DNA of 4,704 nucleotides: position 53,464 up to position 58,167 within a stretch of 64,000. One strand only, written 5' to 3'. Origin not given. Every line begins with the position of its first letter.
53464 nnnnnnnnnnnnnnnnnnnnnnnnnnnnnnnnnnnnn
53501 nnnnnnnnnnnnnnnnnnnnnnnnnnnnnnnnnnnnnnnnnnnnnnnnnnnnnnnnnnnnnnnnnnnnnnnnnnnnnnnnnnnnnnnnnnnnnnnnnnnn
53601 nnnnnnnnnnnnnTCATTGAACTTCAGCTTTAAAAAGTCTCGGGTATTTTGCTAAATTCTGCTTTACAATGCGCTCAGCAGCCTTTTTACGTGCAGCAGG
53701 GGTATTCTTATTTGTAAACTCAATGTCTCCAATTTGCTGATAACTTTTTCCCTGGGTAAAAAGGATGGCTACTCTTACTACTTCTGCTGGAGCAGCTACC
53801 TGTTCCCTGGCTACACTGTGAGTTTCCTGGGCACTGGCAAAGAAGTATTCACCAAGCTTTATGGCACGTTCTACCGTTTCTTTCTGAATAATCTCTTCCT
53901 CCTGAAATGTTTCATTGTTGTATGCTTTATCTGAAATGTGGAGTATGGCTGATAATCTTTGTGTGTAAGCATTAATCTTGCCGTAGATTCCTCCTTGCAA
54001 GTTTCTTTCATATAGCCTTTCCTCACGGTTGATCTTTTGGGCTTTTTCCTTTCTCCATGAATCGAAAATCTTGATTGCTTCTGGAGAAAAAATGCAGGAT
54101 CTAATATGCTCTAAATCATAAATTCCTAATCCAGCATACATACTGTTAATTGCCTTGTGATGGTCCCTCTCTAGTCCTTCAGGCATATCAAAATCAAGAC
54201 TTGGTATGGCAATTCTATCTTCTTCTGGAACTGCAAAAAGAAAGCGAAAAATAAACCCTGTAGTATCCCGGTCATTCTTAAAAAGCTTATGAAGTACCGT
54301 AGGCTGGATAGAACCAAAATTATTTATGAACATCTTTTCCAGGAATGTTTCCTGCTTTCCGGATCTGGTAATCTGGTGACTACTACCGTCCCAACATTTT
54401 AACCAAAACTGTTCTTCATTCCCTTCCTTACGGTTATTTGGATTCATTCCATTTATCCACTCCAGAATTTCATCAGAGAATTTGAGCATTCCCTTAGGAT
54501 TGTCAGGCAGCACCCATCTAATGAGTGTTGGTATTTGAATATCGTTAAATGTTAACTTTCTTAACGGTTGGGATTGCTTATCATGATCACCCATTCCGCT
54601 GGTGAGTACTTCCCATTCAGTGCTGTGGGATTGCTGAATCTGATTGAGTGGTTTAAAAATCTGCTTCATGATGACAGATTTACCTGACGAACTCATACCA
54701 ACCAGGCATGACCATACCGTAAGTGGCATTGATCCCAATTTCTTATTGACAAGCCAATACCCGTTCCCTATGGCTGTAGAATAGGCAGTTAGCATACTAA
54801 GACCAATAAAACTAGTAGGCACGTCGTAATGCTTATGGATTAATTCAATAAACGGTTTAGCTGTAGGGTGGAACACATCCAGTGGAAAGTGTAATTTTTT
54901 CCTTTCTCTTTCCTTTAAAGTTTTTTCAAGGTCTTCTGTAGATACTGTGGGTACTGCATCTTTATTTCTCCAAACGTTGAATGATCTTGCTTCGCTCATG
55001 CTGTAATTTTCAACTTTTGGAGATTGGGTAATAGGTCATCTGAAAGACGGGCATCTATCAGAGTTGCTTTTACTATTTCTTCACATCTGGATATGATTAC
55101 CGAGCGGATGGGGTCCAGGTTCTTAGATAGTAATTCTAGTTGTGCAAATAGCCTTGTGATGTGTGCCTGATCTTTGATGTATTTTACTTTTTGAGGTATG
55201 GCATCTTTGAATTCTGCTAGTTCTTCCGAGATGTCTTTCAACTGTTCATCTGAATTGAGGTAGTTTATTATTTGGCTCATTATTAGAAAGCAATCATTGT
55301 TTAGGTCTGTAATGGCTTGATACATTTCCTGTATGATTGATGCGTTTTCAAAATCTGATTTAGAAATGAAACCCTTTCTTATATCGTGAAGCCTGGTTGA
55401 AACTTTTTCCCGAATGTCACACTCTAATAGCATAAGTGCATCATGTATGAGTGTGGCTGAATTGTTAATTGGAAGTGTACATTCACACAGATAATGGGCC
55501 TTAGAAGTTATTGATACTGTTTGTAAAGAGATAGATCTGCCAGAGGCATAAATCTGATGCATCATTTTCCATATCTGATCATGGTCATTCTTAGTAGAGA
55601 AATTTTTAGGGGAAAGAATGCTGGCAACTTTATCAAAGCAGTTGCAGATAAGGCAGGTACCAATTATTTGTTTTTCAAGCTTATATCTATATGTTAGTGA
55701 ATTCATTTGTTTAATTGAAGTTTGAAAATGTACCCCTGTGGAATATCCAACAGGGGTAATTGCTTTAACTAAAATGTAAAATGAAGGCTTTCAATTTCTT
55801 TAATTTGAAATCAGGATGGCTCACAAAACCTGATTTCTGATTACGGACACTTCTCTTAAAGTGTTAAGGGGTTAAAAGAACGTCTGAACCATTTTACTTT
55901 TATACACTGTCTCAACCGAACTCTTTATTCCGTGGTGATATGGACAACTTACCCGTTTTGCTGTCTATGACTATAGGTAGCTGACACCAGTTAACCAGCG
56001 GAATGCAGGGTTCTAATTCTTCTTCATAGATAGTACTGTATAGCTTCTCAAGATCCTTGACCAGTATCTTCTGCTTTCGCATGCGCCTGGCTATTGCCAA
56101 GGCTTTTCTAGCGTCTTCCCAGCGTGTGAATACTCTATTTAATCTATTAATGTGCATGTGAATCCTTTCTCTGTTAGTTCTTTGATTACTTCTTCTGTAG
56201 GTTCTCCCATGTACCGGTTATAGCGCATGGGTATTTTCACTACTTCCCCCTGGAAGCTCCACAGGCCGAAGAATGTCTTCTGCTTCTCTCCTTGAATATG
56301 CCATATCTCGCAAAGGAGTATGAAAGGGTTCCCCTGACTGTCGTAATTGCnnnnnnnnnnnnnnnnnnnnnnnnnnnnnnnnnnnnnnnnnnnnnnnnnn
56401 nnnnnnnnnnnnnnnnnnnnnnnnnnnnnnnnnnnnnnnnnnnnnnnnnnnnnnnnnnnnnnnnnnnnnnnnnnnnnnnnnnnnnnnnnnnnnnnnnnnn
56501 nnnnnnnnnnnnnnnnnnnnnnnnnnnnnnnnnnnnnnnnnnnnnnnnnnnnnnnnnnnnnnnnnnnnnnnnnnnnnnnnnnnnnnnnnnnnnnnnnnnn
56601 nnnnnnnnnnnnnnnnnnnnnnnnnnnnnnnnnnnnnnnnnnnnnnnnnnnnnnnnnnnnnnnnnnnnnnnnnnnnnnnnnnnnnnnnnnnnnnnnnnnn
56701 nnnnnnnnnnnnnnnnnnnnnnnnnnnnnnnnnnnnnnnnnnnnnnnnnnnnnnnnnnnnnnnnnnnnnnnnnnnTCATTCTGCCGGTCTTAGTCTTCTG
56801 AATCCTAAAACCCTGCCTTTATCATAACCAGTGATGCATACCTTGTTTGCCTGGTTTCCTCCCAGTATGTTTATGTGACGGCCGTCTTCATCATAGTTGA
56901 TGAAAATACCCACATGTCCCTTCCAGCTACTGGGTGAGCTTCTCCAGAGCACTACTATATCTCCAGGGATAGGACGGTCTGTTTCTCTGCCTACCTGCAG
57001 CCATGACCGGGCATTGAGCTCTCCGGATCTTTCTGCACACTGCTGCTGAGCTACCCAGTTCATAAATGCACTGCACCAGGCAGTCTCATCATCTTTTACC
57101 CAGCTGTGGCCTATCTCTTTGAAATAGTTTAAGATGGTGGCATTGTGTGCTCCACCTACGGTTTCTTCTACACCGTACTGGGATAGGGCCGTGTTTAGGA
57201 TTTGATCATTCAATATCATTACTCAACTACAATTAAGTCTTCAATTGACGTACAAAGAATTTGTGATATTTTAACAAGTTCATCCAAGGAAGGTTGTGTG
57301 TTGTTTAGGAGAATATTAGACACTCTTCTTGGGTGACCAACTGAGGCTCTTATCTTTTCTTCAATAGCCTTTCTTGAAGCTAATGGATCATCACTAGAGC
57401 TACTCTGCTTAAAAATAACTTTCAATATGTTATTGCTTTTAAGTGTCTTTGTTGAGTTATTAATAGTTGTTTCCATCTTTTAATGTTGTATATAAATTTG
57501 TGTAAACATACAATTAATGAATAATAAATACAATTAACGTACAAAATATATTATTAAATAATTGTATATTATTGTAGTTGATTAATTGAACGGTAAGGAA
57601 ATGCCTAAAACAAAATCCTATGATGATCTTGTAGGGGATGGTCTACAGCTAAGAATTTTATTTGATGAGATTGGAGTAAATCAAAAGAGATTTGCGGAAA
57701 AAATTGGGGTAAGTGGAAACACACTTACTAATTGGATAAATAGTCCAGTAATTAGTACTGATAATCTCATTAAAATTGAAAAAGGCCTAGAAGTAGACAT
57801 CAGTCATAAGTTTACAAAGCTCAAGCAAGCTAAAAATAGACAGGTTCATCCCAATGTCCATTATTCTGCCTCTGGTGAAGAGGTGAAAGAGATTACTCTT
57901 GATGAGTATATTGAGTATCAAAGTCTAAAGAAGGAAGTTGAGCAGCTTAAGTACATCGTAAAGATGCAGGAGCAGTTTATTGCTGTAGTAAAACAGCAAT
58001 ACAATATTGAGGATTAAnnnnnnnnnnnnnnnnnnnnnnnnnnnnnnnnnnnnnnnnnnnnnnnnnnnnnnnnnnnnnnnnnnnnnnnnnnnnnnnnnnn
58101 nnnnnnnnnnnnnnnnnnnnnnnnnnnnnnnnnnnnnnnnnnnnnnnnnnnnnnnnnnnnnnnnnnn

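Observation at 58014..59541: Second copy of the PCCN-lipopeptide / TPR-TM module in element 2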

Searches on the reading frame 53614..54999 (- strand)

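Call 22: search_protein_families(library=phrogs, proteins=[window:53614-54999:-], max_evalue=0.001)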
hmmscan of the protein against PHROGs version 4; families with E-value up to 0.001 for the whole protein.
window:53614-54999:- (461 aa): 3 families
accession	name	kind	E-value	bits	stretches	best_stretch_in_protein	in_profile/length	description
phrog_2373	-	DNA, RNA and nucleotide metabolism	1.9e-35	123.5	2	175-401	221-439/515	DNA helicase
phrog_5311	-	DNA, RNA and nucleotide metabolism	6.7e-06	25.6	0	229-255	452-478/692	helicase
phrog_10514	-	DNA, RNA and nucleotide metabolism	6.5e-05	22.3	0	21-131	322-427/750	DNA primase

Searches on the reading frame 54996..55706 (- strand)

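Call 22: search_protein_families(library=phrogs, proteins=[window:54996-55706:-], max_evalue=0.001)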
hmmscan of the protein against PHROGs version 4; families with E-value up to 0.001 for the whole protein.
window:54996-55706:- (236 aa): 1 family
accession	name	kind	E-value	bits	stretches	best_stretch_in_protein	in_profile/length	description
phrog_19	-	DNA, RNA and nucleotide metabolism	5e-06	26.7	1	4-76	157-241/621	DnaB-like replicative helicase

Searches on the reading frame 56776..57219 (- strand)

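Call 7: search_protein_families(library=pfam, proteins=[window:56776-57219:-], max_evalue=0.01)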
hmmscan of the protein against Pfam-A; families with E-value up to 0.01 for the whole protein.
window:56776-57219:- (147 aa): 2 families
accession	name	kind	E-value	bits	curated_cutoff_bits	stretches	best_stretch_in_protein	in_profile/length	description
PF05257.22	CHAP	-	4.4e-09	37.1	26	1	43-122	3-81/81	CHAP domain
PF00877.26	NLPC_P60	-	0.0094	16.4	23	0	48-119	15-81/105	NlpC/P60 family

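Call 22: search_protein_families(library=phrogs, proteins=[window:56776-57219:-], max_evalue=0.001)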
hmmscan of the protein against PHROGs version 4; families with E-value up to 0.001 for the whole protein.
window:56776-57219:- (147 aa): 2 families
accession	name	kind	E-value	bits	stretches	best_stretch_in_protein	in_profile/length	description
phrog_1259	-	tail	1.1e-29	103.8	1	6-141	990-1127/1179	baseplate hub subunit and tail lysozyme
phrog_9589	-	lysis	2.1e-05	25.5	1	5-126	5-129/281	endolysin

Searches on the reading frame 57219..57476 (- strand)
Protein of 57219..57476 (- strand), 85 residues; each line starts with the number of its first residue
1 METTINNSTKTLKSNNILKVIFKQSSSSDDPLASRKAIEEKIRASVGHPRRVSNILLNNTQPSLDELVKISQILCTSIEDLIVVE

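Call 23: search_protein_families(library=pfam, proteins=[window:57219-57476:-], max_evalue=0.01)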
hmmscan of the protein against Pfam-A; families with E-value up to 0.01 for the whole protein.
window:57219-57476:- (85 aa): 1 family
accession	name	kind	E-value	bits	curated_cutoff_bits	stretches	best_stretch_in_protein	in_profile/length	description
PF13443.12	HTH_26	-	0.0007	20.2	22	1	46-84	20-60/63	Cro/C1-type HTH DNA-binding domain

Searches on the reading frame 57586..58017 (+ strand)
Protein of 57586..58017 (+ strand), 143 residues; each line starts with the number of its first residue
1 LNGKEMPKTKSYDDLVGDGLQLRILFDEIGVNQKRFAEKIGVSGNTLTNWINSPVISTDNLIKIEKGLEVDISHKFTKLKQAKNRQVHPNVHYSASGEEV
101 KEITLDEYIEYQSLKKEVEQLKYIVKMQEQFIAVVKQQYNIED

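Call 7: search_protein_families(library=pfam, proteins=[window:57586-58017:+], max_evalue=0.01)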
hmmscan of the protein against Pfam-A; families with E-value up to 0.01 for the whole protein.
window:57586-58017:+ (143 aa): 4 families
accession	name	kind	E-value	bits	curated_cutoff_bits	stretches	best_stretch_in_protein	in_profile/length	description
PF01381.28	HTH_3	-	5.8e-08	33.1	23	1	23-73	2-53/55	Helix-turn-helix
PF15943.11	YdaS_toxin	-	0.0019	18.4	30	1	33-66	11-45/65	Bacterial toxin YdaS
PF13443.12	HTH_26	-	0.0027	18.3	22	1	22-72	2-54/63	Cro/C1-type HTH DNA-binding domain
PF07022.19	Phage_CI_repr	-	0.0057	17.4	22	1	26-73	7-55/65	Bacteriophage CI repressor helix-turn-helix domain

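Call 55: search_protein_families(library=padloc, proteins=[window:57586-58017:+], max_evalue=0.01)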
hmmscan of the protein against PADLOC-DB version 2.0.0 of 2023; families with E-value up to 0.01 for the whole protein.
window:57586-58017:+ (143 aa): 1 family
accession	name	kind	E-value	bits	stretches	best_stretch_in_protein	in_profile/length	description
PDLC04775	PDC-M69A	-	0.0025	16.3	0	23-82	13-73/113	-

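Call 80: search_protein_families(library=ncbifam, proteins=[window:57586-58017:+], max_evalue=0.01)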
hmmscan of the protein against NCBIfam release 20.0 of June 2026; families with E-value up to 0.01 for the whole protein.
window:57586-58017:+ (143 aa): 1 family
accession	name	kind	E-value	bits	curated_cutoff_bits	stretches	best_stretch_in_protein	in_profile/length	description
NF007271.0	PRK09726.1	equivalog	0.0021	18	79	1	23-74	18-70/88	type II toxin-antitoxin system antitoxin HipB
